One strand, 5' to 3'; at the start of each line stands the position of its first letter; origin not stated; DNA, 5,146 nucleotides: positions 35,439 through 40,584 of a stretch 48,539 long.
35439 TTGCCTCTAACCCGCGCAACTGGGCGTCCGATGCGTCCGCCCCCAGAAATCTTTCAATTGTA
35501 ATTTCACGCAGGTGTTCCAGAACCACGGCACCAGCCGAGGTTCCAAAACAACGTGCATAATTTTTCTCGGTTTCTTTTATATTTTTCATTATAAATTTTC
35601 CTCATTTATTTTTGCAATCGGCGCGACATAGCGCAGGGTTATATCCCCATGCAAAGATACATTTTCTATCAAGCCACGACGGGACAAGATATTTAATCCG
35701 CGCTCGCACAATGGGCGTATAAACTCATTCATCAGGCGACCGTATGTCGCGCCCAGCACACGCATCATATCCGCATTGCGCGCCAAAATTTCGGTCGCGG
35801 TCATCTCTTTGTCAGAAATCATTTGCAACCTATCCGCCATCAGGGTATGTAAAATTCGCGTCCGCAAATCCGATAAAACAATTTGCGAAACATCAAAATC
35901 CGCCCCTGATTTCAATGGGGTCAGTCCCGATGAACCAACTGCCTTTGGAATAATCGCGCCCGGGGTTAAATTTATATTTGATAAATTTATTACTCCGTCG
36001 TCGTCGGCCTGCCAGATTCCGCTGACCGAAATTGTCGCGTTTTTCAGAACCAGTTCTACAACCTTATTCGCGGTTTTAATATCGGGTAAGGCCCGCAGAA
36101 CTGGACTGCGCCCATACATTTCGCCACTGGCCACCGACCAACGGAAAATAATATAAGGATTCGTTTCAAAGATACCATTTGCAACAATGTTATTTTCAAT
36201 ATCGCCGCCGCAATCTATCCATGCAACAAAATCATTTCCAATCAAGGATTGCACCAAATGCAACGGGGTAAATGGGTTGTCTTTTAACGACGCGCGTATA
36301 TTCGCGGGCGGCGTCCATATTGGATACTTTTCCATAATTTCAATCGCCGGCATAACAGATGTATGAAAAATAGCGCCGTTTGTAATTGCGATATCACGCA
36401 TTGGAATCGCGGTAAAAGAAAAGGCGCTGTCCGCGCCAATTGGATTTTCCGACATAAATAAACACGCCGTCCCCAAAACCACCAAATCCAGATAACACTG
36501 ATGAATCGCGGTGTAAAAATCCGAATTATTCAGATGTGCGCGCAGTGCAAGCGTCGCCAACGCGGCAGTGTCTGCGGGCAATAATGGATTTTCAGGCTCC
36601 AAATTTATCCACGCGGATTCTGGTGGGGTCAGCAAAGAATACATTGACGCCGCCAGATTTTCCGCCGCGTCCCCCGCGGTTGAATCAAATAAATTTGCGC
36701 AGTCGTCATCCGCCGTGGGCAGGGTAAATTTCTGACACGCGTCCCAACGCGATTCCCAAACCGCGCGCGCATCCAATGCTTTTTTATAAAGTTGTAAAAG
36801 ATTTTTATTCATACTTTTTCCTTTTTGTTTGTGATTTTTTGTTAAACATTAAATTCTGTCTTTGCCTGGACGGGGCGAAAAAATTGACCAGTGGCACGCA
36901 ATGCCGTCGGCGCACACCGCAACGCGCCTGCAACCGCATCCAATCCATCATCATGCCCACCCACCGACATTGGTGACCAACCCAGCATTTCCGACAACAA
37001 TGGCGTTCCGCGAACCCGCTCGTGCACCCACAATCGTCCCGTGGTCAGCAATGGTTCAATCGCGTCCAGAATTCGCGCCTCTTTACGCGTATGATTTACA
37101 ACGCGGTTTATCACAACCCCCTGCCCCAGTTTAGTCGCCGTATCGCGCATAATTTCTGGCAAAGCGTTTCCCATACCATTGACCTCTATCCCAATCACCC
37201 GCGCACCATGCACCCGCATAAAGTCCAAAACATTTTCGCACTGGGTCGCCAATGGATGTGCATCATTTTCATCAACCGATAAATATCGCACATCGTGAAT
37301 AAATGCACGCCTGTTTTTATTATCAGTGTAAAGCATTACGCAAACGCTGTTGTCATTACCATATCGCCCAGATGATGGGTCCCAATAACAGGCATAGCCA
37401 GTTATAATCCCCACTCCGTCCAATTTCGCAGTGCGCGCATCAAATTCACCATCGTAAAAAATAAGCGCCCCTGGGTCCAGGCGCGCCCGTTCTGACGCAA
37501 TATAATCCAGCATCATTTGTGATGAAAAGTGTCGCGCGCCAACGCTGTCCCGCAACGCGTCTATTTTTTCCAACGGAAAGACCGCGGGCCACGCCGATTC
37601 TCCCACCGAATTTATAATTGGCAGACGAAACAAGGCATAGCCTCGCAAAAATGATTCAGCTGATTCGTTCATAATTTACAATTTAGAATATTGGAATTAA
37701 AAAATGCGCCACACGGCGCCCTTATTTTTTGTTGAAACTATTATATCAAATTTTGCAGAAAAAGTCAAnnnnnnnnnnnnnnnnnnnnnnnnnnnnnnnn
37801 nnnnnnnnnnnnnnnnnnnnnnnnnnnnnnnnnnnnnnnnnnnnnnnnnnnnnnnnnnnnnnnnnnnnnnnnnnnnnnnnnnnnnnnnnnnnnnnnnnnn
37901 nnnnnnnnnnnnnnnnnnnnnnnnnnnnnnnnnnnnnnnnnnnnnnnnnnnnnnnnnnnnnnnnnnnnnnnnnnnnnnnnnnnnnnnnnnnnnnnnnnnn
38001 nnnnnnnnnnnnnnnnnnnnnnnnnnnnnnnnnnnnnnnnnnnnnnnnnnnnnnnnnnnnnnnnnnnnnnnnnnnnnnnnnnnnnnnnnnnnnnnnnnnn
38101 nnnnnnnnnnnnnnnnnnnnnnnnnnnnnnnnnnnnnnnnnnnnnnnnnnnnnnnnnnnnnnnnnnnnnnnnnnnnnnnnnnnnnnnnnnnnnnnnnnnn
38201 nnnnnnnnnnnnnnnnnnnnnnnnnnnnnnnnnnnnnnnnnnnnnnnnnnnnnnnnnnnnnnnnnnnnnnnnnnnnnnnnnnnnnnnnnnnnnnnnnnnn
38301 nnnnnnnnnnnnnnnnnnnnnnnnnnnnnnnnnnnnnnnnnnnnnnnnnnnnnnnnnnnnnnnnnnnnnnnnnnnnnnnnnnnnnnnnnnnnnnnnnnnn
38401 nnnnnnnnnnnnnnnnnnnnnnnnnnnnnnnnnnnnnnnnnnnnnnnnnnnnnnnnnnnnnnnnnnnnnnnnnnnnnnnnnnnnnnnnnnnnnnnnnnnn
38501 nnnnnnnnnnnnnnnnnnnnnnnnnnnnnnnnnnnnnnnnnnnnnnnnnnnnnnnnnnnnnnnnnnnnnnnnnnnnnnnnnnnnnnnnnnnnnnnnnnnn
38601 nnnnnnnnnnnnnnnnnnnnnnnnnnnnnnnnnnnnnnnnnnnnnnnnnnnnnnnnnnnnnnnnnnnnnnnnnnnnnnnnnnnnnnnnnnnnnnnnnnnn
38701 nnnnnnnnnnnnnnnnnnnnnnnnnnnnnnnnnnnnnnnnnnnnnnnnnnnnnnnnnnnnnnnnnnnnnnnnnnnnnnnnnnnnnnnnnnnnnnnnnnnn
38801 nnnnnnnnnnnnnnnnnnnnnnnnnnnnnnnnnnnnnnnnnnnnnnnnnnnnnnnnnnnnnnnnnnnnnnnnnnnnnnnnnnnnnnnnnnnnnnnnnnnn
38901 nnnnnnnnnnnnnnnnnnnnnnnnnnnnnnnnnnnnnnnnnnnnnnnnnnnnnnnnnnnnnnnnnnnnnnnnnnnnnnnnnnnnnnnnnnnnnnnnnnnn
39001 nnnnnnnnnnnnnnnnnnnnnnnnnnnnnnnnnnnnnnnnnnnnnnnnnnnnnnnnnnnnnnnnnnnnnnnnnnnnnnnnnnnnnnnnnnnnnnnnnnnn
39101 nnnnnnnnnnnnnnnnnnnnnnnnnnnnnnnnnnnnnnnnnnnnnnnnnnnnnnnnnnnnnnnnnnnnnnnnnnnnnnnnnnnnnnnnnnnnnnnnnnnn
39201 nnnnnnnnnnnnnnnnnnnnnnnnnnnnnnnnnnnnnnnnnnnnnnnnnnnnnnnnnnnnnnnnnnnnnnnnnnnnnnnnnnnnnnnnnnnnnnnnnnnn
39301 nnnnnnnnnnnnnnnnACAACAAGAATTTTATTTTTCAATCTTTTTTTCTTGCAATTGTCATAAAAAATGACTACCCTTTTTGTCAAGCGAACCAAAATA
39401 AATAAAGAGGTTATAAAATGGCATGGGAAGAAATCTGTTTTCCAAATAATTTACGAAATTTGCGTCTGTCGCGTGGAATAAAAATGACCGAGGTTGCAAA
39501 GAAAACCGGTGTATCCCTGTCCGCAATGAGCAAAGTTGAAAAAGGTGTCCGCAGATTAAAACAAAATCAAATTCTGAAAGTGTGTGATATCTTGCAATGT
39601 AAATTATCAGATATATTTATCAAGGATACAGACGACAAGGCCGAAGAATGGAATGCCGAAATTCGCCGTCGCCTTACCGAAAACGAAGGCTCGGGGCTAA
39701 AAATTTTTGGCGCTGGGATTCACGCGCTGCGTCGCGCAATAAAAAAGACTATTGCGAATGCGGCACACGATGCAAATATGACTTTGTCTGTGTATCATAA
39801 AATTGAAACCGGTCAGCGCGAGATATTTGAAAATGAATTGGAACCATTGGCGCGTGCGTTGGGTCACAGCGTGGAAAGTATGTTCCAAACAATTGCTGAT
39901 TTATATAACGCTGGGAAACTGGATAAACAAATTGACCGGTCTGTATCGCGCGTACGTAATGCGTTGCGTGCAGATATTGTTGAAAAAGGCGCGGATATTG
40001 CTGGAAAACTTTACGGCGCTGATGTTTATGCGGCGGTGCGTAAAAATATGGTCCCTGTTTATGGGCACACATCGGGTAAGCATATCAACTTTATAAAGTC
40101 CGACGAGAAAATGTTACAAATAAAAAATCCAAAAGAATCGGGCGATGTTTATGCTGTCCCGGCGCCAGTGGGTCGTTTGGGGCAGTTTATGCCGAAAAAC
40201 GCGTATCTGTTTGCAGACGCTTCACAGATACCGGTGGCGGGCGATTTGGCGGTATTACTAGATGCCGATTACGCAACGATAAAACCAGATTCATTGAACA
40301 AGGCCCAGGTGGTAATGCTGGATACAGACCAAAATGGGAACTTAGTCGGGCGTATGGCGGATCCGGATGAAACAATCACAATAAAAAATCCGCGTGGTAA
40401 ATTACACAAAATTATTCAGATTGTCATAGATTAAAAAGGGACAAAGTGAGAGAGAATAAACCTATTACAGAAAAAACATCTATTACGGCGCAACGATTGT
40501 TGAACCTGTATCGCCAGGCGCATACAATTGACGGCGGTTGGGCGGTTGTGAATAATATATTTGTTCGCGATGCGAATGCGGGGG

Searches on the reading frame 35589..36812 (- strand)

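Call 52: search_protein_families(library=pfam, proteins=[window:35589-36812:-], max_evalue=0.001)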
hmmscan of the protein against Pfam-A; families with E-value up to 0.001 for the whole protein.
window:35589-36812:- (407 aa): 1 family
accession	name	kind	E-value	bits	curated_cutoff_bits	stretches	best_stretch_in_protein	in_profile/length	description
PF12236.14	Head-tail_con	-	1.6e-81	274.6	27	1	3-401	2-438/489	Bacteriophage head to tail connecting protein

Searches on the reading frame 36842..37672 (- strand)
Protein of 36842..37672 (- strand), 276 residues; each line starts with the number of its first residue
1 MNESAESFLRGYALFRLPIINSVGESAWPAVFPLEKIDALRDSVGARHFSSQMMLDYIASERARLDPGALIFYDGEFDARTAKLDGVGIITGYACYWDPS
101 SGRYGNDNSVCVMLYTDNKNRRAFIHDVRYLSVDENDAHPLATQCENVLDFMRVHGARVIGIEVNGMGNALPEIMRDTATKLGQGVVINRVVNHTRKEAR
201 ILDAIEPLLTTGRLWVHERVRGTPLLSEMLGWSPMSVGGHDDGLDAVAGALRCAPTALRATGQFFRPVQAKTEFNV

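Call 52: search_protein_families(library=pfam, proteins=[window:36842-37672:-], max_evalue=0.001)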
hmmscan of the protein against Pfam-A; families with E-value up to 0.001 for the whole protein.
window:36842-37672:- (276 aa): 2 families
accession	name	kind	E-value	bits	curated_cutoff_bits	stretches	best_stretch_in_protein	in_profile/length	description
PF22530.2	Terminase-T7_RNaseH-like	-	1.3e-08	35.5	27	1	117-214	17-108/108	Terminase Bacteriophage T7, Ribonuclease H-like domain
PF17289.8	Terminase_6C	-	0.00028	21.3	22.6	1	96-250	2-151/155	Terminase RNaseH-like domain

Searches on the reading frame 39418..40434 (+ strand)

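Call 52: search_protein_families(library=pfam, proteins=[window:39418-40434:+], max_evalue=0.001)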
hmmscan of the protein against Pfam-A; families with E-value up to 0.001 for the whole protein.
window:39418-40434:+ (338 aa): 3 families
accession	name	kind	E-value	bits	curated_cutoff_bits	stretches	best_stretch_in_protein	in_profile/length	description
PF13560.12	HTH_31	-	6.5e-15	55.6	27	2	12-61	6-56/64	Helix-turn-helix domain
PF01381.28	HTH_3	-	5e-14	52.5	23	1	12-65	1-54/55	Helix-turn-helix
PF13443.12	HTH_26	-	3.9e-11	43.5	22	1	11-68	1-59/63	Cro/C1-type HTH DNA-binding domain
